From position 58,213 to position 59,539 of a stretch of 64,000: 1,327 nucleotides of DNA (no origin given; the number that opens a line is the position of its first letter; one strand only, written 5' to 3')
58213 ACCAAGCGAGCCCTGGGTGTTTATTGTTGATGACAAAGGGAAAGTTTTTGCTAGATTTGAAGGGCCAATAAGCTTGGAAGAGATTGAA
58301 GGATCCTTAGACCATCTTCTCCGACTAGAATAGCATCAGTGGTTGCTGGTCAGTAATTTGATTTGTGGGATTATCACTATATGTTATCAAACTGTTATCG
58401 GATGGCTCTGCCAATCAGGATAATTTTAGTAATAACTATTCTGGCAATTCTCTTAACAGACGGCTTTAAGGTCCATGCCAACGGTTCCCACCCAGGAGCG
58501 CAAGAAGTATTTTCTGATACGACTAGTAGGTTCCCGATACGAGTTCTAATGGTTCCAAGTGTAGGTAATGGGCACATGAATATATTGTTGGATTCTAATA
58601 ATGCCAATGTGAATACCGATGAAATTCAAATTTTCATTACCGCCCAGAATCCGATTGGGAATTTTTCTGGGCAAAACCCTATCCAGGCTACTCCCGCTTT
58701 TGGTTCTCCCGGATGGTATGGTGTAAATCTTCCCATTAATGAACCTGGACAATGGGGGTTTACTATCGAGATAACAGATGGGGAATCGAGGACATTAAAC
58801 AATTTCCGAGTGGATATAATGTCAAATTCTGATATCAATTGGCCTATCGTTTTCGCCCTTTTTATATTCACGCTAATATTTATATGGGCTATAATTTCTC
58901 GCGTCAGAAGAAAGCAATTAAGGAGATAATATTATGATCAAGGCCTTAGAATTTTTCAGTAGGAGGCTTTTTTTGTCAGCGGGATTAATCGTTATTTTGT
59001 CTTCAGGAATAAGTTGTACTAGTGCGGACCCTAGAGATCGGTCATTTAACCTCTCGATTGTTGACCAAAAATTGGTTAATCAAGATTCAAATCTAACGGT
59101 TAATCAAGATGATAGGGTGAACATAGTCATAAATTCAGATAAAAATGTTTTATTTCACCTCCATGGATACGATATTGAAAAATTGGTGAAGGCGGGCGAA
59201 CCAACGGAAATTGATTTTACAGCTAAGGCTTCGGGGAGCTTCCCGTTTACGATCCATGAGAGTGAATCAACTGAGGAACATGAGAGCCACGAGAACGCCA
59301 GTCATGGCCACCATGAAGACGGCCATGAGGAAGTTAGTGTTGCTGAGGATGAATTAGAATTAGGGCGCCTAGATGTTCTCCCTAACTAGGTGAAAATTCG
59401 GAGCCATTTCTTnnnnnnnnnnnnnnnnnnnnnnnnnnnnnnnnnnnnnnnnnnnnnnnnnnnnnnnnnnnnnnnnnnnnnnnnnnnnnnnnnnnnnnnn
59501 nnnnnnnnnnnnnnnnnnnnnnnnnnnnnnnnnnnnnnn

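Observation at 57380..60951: Four-gene envelope operon of uncharacterised proteins that looks like a metal (Cu/Fe) redox-handling system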

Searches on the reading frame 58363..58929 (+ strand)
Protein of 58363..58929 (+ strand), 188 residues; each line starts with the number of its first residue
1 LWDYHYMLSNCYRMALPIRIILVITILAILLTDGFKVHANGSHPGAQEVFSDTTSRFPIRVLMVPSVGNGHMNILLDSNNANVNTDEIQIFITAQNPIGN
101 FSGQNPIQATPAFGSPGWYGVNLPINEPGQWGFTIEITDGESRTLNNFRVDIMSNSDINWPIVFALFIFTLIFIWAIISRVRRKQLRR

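Call 3: search_protein_families(library=pfam, proteins=[window:58363-58929:+], max_evalue=1)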
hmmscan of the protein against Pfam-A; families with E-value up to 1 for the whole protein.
window:58363-58929:+ (188 aa): 1 family
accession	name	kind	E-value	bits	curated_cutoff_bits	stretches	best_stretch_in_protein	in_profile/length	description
PF13115.11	YtkA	-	0.14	13.3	25.9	1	64-135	16-84/85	YtkA-like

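Call 4: search_protein_families(library=ncbifam, proteins=[window:58363-58929:+], max_evalue=1)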
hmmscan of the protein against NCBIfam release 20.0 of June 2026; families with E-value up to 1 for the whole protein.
window:58363-58929:+ (188 aa): 0 families

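Call 69: search_protein_families(library=pfam, alignment_id=A6, max_evalue=0.1)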
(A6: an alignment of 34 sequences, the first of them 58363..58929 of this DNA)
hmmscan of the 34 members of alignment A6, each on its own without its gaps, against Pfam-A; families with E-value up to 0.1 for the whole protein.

A. member 1, window:58363-58929:+ (188 aa): 0 families

B. families by the number of members that match (of 34 scanned): 12 families
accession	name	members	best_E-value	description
PF13115.11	YtkA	11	0.00059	YtkA-like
PF00950.22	ABC-3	3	0.039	ABC 3 transport family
PF11896.14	GlgE_dom_N_S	1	0.018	Alpha-1,4-glucan:maltose-1-phosphate maltosyltransferase, domain N/S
PF24107.1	DUF7382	1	0.022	Domain of unknown function (DUF7382)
PF11131.13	PhrC_PhrF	1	0.032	Rap-phr extracellular signalling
PF12442.13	DUF3681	1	0.036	Protein of unknown function (DUF3681)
PF23619.1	Ig_VWA7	1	0.057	VWA7 Ig-like domain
PF23277.2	Ig_Dlec1_1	1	0.057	Deleted in lung and esophageal cancer protein 1 Ig domain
PF21314.2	TM_ErbB1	1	0.067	Epidermal growth factor receptor transmembrane-juxtamembrane segment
PF13160.11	DUF3995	1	0.068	Protein of unknown function (DUF3995)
PF04995.19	CcmD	1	0.074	Heme exporter protein D (CcmD)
PF23360.2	BBS7_GAE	1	0.094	BBS7 GAE domain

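Call 70: search_solved_structures(query=A6, max_evalue=10, show_alignments=2)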
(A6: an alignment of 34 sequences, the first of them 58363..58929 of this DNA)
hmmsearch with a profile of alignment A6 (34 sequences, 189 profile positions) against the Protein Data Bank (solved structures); distinct sequences matched with E-value up to 10: 7.
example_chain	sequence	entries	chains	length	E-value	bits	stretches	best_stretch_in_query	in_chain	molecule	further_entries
9ll2_A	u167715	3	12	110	0.039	16.8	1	74-141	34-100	Copper resistance protein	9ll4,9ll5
6nz0_Z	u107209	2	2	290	0.2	14.5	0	117-153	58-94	Dyslexia-associated protein KIAA0319-like protein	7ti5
5l33_A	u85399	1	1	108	0.64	12.9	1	127-154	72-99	denovo NTF2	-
7tj8_B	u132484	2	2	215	0.79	12.6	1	105-178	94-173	Sodium channel subunit beta-3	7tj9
7kpn_Z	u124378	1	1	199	0.84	12.5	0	116-153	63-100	Dyslexia-associated protein KIAA0319-like protein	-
1a6p_A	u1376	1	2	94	2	11.3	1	31-60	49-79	T-CELL SURFACE ANTIGEN CD2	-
8zvk_A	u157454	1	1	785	2.2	11.2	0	112-144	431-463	AaBgIC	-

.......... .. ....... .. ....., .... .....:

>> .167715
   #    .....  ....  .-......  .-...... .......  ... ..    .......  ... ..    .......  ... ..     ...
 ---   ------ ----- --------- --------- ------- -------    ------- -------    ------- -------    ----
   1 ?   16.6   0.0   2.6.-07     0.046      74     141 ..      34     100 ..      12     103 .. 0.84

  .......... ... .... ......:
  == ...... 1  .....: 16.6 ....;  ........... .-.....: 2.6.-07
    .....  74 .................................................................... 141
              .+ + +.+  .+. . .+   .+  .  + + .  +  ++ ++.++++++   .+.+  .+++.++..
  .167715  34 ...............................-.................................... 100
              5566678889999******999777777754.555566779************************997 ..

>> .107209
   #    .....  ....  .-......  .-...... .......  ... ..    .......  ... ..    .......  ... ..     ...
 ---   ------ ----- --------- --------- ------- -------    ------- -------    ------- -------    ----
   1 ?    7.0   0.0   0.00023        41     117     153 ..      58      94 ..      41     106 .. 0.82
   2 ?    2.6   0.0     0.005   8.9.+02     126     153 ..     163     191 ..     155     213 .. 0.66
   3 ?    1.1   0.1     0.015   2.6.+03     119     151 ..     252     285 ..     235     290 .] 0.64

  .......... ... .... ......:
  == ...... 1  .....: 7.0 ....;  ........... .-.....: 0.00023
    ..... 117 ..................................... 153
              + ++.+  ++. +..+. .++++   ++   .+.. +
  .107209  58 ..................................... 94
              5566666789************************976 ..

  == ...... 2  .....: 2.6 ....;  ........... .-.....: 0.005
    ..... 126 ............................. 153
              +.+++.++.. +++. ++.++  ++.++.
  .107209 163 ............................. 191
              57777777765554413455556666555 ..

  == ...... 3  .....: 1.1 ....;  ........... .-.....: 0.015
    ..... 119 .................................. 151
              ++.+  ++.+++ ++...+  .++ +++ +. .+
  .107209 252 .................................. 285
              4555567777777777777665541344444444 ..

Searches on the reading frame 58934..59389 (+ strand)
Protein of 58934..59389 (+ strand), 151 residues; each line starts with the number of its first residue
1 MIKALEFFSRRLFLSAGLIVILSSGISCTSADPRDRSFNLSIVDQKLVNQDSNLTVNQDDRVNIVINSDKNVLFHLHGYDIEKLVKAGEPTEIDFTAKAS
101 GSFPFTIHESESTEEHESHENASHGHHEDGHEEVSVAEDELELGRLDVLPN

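Call 3: search_protein_families(library=pfam, proteins=[window:58934-59389:+], max_evalue=1)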
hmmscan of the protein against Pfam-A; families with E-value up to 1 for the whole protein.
window:58934-59389:+ (151 aa): 2 families
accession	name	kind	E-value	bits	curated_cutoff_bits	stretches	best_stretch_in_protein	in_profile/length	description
PF13473.12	Cupredoxin_1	-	0.00014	22.3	27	1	25-106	10-91/104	Cupredoxin-like domain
PF07731.20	Cu-oxidase_2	-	0.00055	20.2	20.4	1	44-89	25-72/137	Multicopper oxidase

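Call 4: search_protein_families(library=ncbifam, proteins=[window:58934-59389:+], max_evalue=1)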
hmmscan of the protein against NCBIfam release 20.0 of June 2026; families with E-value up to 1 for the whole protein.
window:58934-59389:+ (151 aa): 2 families
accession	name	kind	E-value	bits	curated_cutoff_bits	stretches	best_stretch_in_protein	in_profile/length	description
TIGR03096.1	nitroso_cyanin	equivalog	4.4e-05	23.2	142.85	1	46-104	55-115/135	nitrosocyanin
TIGR04246.1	nitrous_NosZ_Gp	equivalog_domain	0.013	13.8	625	1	55-107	502-559/578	Sec-dependent nitrous-oxide reductase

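Call 31: find_homologous_proteins(query=window:58934-59389:+)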
Query window:58934-59389:+ (151 aa): 30 proteins with E <= 0.001 among 59 candidates.
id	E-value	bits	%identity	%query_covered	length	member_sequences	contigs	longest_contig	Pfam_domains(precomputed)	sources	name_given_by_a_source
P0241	3.4e-92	324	100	100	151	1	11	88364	-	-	-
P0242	1.8e-91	321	99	100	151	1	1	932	-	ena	-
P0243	2.0e-91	321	99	100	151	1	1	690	-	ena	-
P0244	2.2e-91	321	99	100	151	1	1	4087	-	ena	-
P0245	8.5e-91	319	99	100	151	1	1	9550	-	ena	-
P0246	3.6e-90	317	99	99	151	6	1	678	-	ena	-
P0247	5.5e-90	316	99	100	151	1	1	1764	-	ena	-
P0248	6.2e-90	316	98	100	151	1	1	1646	-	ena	-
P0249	2.9e-54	201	63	100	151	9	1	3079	-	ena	-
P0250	4.7e-53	197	61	100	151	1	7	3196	-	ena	-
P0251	2.6e-47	178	99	57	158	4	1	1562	PF00579.32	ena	-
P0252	1.1e-39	153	67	71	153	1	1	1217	-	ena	-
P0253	6.5e-35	138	49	100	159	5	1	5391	-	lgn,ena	-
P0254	1.2e-28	118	41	93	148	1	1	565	PF13473.13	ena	-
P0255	1.4e-27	114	51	74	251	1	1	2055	-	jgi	jgi:hypothetical protein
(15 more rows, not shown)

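Call 34: search_solved_structures(query=A3, max_evalue=10, show_alignments=3)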
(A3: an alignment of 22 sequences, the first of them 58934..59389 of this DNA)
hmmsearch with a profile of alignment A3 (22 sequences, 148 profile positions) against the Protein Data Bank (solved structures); distinct sequences matched with E-value up to 10: 77 (the best 60 are shown).
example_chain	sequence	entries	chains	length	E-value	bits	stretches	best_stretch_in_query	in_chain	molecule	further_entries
1iby_A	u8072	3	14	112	0.00011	25.1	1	38-101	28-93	NITROSOCYANIN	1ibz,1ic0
1ar2_A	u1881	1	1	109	0.035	16.9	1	42-76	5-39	REI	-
8hp9_N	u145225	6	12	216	0.07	16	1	42-76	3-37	fab L5.34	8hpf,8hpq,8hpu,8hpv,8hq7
3dvf_A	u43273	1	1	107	0.11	15.3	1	42-76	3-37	Amyloidogenic immunoglobulin light chain protein AL-12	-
9jqu_L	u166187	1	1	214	0.13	15.1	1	42-76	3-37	SD4 light chain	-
9ub1_F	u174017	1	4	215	0.14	15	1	42-75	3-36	M6B12 antibody light chain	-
7wb5_L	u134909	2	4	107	0.16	14.8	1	42-76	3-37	hu33 light chain | light chain of hu33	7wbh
7puh_A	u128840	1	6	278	0.18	14.6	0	51-80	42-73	Two-domain laccase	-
4gxf_A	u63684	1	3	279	0.19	14.5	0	49-79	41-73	Putative copper oxidase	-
9oed_B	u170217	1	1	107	0.2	14.5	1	42-94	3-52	Ab1999 Fab Light Chain variable region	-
7n8h_B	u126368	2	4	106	0.21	14.4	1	44-76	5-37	S2L20 Fab Light Chain variable region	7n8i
7so9_B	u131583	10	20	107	0.22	14.4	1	44-76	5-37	S2L20 Fab light chain | light chain of S2L20 | S2L20 Light Chain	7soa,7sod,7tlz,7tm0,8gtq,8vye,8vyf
7sob_B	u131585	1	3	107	0.22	14.4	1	44-76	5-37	S2L20 Fab light chain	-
7pen_A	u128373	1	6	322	0.22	14.3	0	51-80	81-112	Two-domain laccase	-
2d7t_L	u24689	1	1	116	0.23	14.3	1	43-78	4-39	anti polyhydroxybutyrate antibody Fv, light chain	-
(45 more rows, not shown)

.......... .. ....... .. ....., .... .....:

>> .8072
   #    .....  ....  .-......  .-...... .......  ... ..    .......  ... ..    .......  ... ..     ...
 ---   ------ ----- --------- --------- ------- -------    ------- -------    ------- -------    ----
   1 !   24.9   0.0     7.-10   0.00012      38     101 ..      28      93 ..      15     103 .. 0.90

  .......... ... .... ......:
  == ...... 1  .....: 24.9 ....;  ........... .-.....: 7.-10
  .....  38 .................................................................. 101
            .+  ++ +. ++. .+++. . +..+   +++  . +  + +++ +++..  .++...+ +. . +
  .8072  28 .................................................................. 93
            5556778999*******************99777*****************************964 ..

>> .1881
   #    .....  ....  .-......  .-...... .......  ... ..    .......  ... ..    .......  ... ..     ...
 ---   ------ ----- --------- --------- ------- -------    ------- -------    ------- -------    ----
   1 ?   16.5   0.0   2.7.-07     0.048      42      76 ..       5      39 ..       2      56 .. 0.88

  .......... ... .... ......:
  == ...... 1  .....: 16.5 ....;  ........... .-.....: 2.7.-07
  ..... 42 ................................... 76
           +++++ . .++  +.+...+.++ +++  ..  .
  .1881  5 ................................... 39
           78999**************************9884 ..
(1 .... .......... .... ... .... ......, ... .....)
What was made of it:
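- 58934..59389 (+): g3: cupredoxin-fold lipoprotein without a Cys ligand. The conserved partner of g4. Nitrosocyanin HMM E 1e-4 (call 34).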

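Call 41: predict_structure(alignment_id=A3)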
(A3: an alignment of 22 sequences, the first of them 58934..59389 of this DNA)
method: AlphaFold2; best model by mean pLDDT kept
length: 151 residues; sequences in the alignment: 22
mean_pLDDT: 79.3   pTM: 0.64
mean pLDDT of the five models: 79.3, 77.9, 77.6, 76.6, 75.9
residues with pLDDT >= 90: 83; 70-90: 11; 50-70: 35; < 50: 22
segments of 3 or more residues with pLDDT < 50: 115-126, 129-136
pLDDT, mean of each block of 10 residues (from residue 1): 53 60 62 94 92 95 97 96 97 98 94 51 47 57 97 83
secondary structure, 60 per line:
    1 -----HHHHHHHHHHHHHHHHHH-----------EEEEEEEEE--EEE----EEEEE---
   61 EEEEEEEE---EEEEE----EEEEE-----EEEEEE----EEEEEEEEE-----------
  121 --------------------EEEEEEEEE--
elements in order: H6-23 E35-43 E46-48 E53-57 E61-68 E72-76 E81-85 E91-96 E101-109 E141-149
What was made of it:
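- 58934..59389 (+): AF2 pLDDT over 90 for the beta-sandwich (call 41).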

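Call 44: fold_search(model_id=the predicted structure, library=pdb)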
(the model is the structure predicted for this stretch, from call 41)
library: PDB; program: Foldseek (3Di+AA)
matches with E <= 10: 1498; with E <= 0.001: 342
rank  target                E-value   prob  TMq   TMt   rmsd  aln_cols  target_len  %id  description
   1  8vuk                  3.6e-06  1.00  0.42  0.68   1.7        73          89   20  The crystal structure of Brucella abortus FtrB at 1.3 Angstrom resolution (released 2025-01-22)
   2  7deg_B                3.8e-06  1.00  0.43  0.44  16.7       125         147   17  Cryo-EM structure of a heme-copper terminal oxidase dimer provides insights into its catalytic mechanism (released 2021-08-04)
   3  1fwx_A                4.6e-06  1.00  0.50  0.14   4.5       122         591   13  CRYSTAL STRUCTURE OF NITROUS OXIDE REDUCTASE FROM P. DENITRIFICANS (released 2001-09-25)
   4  6rl0_C                5.2e-06  1.00  0.47  0.13   7.4       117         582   14  Recombinant Pseudomonas stutzeri nitrous oxide reductase, form I (released 2019-06-26)
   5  6y72_A                5.5e-06  1.00  0.47  0.13   4.6       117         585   15  Pseudomonas stutzeri nitrous oxide reductase mutant, H178A (released 2021-01-27)
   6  6y77_B                5.9e-06  1.00  0.46  0.13   7.4       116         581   15  Pseudomonas stutzeri nitrous oxide reductase mutant, H326A (released 2021-01-27)
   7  6ptt_A                7.5e-06  1.00  0.47  0.58   8.4       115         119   16  Soluble model of Arabidopsis thaliana CuA (Tt3LAt) (released 2019-11-20)
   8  1fwx_B                8.0e-06  1.00  0.49  0.13   4.5       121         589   13  CRYSTAL STRUCTURE OF NITROUS OXIDE REDUCTASE FROM P. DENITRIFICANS (released 2001-09-25)
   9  6rl0_A                8.5e-06  1.00  0.48  0.13   4.5       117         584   15  Recombinant Pseudomonas stutzeri nitrous oxide reductase, form I (released 2019-06-26)
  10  7aq5_A                8.5e-06  1.00  0.47  0.13   4.6       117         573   15  Pseudomonas stutzeri nitrous oxide reductase mutant, H583N (released 2021-01-13)
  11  3sbp_D                8.5e-06  1.00  0.47  0.13   4.6       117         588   15  Pseudomonas stutzeri nitrous oxide reductase, P1 crystal form (released 2011-08-10)
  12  7pes_E                8.5e-06  1.00  0.45  0.26   6.0       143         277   14  Crystal Structure of Two-Domain Laccase mutant M199G from Streptomyces griseoflavus (released 2022-01-19)
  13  6y6y_A                9.0e-06  1.00  0.47  0.13   7.4       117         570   14  Pseudomonas stutzeri nitrous oxide reductase mutant, H129A (released 2021-01-27)
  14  1fwx_C                9.6e-06  1.00  0.50  0.14   4.5       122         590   13  CRYSTAL STRUCTURE OF NITROUS OXIDE REDUCTASE FROM P. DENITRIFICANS (released 2001-09-25)
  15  9cck_A                9.6e-06  1.00  0.44  0.17   4.9       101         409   17  Multi-copper oxidase with a C-terminal cupredoxin domain from Nitrosopumilus maritimus (released 2025-02-05)
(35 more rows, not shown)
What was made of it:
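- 58934..59389 (+): Foldseek hits FtrB 8vuk, CuA domains and two-domain laccases at E about 1e-5 to 1e-6 (call 44).
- On Type-1 blue copper cupredoxins: The fold is met (calls 34, 44).
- Closest known: FtrABCD / EfeUOB iron transporters. Same: FtrB is the top structural match of g3 (call 44).
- Fold: g3 is a cupredoxin fold (calls 34, 44). The best Foldseek hit of g3 is FtrB of the FtrABCD iron transporter (8vuk, E 3.6e-6, rmsd 1.7 A over 73 columns, call 44).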

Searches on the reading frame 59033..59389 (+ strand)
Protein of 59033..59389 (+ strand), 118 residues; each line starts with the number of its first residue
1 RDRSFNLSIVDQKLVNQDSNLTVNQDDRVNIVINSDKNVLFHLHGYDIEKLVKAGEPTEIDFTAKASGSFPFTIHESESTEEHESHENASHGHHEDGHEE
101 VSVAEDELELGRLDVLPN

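Call 93: search_solved_structures(query=window:59033-59389:+, max_evalue=10, show_alignments=5)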
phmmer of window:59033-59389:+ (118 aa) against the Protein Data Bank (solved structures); distinct sequences matched with E-value up to 10: 2.
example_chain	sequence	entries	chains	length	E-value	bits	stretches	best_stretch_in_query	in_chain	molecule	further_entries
1iby_A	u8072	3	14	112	0.00024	24.6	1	14-72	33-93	NITROSOCYANIN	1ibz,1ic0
8q82_A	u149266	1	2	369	0.48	14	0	21-42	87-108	Photorhabdus luminescens subsp. laumondii TTO1 complete genome segment 3/17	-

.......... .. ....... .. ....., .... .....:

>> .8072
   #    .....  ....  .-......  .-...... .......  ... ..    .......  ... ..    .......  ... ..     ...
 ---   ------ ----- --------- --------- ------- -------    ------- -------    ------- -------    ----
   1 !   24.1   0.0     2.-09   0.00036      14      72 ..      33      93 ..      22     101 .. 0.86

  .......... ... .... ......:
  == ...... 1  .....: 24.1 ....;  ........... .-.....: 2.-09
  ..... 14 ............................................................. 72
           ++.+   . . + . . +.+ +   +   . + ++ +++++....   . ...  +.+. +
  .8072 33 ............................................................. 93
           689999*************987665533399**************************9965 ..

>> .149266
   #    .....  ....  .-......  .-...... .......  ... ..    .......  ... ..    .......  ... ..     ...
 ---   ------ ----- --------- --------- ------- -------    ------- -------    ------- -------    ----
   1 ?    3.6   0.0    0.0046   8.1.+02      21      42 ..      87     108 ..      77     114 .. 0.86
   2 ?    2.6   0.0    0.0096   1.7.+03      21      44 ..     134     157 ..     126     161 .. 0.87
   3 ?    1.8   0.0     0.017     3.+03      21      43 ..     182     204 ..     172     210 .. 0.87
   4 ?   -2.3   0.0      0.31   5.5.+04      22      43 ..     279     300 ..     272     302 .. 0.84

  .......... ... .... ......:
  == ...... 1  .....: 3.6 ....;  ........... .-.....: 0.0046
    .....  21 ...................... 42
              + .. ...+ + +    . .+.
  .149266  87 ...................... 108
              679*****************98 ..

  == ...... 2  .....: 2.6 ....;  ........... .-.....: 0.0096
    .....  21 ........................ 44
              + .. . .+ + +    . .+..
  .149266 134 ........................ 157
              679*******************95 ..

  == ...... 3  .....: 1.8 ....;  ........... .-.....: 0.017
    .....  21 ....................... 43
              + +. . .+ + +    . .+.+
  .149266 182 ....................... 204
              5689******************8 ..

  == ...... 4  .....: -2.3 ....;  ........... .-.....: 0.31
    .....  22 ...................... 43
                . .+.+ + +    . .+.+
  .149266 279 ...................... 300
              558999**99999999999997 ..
